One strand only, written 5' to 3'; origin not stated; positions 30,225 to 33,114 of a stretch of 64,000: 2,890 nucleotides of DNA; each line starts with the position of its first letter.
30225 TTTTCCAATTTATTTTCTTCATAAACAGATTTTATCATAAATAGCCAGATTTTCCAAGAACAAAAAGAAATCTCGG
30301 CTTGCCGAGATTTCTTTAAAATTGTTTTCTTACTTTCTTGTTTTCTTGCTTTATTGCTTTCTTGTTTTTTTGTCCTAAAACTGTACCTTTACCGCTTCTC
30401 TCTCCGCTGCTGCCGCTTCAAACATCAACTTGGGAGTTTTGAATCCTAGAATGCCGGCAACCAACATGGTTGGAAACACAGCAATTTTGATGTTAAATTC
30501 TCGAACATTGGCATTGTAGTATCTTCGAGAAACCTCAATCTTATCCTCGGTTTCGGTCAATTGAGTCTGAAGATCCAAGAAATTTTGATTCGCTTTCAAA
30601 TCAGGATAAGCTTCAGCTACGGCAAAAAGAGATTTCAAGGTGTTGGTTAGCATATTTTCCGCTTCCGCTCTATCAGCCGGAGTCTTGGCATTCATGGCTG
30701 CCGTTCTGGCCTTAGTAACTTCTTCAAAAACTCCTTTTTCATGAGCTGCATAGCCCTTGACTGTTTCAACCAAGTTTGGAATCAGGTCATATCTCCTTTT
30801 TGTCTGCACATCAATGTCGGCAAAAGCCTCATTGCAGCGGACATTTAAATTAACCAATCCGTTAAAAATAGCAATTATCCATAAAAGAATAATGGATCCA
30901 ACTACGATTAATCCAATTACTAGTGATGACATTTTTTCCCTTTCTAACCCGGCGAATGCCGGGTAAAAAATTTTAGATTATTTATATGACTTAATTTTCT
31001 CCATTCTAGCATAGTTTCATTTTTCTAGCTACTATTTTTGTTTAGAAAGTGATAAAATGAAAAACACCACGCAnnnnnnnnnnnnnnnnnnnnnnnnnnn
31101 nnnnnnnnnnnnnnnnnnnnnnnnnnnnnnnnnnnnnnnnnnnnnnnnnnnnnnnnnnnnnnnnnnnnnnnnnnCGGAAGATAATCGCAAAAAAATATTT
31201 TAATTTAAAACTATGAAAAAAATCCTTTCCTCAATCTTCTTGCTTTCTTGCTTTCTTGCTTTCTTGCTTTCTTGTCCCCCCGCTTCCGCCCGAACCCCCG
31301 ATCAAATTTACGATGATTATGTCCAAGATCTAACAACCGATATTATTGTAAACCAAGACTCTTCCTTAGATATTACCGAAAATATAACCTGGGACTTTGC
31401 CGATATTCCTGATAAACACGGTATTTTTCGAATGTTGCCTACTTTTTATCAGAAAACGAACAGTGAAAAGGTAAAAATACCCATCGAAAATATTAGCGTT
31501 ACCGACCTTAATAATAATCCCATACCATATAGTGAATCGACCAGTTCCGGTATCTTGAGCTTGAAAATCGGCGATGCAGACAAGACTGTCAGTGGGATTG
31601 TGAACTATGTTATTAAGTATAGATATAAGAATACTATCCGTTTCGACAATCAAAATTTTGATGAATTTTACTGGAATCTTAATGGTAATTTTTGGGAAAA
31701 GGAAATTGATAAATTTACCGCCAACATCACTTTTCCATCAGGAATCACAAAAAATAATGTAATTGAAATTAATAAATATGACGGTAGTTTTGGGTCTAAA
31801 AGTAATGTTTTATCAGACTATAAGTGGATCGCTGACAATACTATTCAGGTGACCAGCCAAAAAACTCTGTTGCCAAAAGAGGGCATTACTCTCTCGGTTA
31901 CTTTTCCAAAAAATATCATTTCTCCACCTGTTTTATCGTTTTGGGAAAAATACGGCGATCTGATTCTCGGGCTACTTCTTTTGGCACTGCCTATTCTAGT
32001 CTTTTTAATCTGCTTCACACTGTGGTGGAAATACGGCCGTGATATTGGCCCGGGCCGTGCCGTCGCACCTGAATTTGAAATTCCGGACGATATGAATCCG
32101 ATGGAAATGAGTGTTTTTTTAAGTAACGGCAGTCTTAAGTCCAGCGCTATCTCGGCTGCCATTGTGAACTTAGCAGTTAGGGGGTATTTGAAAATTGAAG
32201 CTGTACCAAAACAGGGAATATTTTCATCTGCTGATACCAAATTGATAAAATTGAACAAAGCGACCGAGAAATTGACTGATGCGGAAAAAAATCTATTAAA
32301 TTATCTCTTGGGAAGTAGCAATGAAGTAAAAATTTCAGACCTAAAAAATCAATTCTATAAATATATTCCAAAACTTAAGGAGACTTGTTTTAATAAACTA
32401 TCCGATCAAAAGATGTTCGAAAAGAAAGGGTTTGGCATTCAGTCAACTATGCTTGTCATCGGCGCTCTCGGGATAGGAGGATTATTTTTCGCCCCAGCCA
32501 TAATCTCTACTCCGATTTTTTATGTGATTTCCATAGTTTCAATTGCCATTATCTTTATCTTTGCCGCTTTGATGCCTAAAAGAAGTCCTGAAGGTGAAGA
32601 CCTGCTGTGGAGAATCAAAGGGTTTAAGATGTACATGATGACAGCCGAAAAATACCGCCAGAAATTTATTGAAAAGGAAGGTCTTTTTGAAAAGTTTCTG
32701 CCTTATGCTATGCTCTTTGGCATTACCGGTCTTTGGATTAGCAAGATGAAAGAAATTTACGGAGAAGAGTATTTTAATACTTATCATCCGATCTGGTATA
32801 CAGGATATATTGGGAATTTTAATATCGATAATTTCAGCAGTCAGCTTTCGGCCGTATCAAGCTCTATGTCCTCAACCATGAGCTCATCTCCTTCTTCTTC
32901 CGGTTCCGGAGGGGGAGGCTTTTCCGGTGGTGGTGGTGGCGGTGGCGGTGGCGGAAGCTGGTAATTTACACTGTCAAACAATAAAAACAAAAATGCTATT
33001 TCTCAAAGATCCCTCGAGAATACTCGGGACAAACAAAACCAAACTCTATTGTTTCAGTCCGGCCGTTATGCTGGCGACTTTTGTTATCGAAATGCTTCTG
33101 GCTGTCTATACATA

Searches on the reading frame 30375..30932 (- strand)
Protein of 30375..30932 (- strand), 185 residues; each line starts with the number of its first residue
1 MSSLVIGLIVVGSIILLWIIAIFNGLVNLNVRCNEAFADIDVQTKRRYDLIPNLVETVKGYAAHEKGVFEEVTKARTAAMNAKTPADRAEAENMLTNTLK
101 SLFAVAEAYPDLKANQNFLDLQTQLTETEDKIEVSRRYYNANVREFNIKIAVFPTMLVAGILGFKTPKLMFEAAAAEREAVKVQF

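Call 92: search_protein_families(library=pfam, proteins=[window:30375-30932:-], max_evalue=0.001)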
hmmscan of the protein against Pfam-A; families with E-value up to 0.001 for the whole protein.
window:30375-30932:- (185 aa): 1 family
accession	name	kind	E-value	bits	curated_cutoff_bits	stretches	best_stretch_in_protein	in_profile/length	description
PF04011.17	LemA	-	9.5e-61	204.4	26.2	1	36-185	1-149/149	LemA family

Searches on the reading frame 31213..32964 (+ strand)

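Call 92: search_protein_families(library=pfam, proteins=[window:31213-32964:+], max_evalue=0.001)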
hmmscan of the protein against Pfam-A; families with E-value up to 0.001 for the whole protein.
window:31213-32964:+ (583 aa): 2 families
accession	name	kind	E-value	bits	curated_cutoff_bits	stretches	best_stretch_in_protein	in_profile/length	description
PF20990.2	DUF2207_C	-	7.3e-38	131.1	33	1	287-512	5-247/247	Predicted membrane protein (DUF2207) C-terminal domain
PF09972.14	DUF2207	-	4.6e-21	76.2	24.4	1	38-231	3-172/172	Predicted membrane protein (DUF2207) N-terminal domain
